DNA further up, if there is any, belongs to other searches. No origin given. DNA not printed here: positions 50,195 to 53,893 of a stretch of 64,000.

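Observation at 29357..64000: Complete myo-inositol catabolic operon fused to a SusC/SusD polysaccharide-utilisation locus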

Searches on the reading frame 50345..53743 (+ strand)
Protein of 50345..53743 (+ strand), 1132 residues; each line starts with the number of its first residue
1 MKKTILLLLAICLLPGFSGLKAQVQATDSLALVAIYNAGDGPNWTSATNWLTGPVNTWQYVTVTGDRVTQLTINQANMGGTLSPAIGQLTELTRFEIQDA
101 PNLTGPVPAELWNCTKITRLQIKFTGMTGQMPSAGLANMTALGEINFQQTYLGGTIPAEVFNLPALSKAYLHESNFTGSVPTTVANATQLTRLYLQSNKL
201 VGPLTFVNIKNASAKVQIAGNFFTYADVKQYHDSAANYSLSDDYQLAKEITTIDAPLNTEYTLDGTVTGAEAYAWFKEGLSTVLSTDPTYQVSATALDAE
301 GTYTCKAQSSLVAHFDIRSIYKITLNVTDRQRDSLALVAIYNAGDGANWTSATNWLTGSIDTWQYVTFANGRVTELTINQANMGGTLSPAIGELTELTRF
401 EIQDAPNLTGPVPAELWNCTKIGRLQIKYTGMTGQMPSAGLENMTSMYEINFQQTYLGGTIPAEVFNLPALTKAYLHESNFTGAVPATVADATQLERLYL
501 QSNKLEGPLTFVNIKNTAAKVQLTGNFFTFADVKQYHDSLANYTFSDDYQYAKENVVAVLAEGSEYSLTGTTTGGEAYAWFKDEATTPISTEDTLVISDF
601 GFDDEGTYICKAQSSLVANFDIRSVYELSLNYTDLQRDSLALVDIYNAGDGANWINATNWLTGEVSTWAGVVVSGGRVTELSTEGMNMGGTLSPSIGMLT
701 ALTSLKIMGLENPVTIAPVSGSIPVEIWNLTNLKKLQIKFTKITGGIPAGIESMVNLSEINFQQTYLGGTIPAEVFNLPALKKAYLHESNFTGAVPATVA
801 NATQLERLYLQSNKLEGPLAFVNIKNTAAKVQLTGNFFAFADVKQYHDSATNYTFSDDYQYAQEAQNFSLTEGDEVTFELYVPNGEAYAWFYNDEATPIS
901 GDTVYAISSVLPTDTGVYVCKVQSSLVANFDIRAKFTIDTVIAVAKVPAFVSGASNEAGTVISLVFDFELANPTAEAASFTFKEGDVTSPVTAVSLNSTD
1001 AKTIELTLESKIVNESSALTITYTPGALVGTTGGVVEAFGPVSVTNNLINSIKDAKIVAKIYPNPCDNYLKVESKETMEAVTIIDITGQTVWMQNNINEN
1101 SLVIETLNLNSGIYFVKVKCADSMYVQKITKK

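Call 4: search_protein_families(library=pfam, proteins=[window:50345-53743:+])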
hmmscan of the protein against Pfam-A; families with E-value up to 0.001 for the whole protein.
window:50345-53743:+ (1132 aa): 15 families
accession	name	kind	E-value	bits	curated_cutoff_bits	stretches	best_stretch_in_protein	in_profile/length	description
PF18962.6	Por_Secre_tail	-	5.9e-13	49.4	27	1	1061-1129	1-73/75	Secretion system C-terminal sorting domain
PF13855.12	LRR_8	-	3.9e-12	46.2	27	0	771-815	16-61/61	Leucine rich repeat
PF13927.12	Ig_3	-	1.7e-11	44.9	30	0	560-613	13-77/78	Immunoglobulin domain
PF23598.1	LRR_14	-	1.2e-10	41.2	40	0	726-811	42-122/353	Leucine-rich repeat region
PF13895.12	Ig_2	-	3.1e-09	37.4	27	0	271-309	29-65/79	Immunoglobulin domain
PF12799.13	LRR_4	-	1.1e-08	35.4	27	0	731-762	1-30/44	Leucine Rich repeats (2 copies)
PF00560.39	LRR_1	-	1.2e-08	33.9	20.6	0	494-508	1-15/23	Leucine Rich Repeat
PF16680.11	Ig_4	-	1.2e-07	32.6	30.1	0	576-614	13-51/71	T-cell surface glycoprotein CD3 delta chain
PF07679.22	I-set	-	1.2e-07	32.2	23.7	0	559-615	11-78/90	Immunoglobulin I-set domain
PF24758.1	LRR_At5g56370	-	1.4e-07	31.8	27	0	84-143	8-64/227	FBD-associated F-box protein At5g56370, LRR repeats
PF00047.31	ig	-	1.9e-07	31.7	21.8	0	578-615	26-73/81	Immunoglobulin domain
PF07686.23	V-set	-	4.2e-06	27.3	26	0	575-614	59-94/109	Immunoglobulin V-set domain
PF16681.11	Ig_5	-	0.00022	22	27.3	0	559-615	3-60/82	Ig-like domain on T-cell surface glycoprotein CD3 epsilon chain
PF18452.7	Ig_6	-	0.00065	20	25.5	0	575-613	55-93/128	Immunoglobulin domain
PF00805.28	Pentapeptide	-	0.00069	19.6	20.2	0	471-484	23-36/40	Pentapeptide repeats (8 copies)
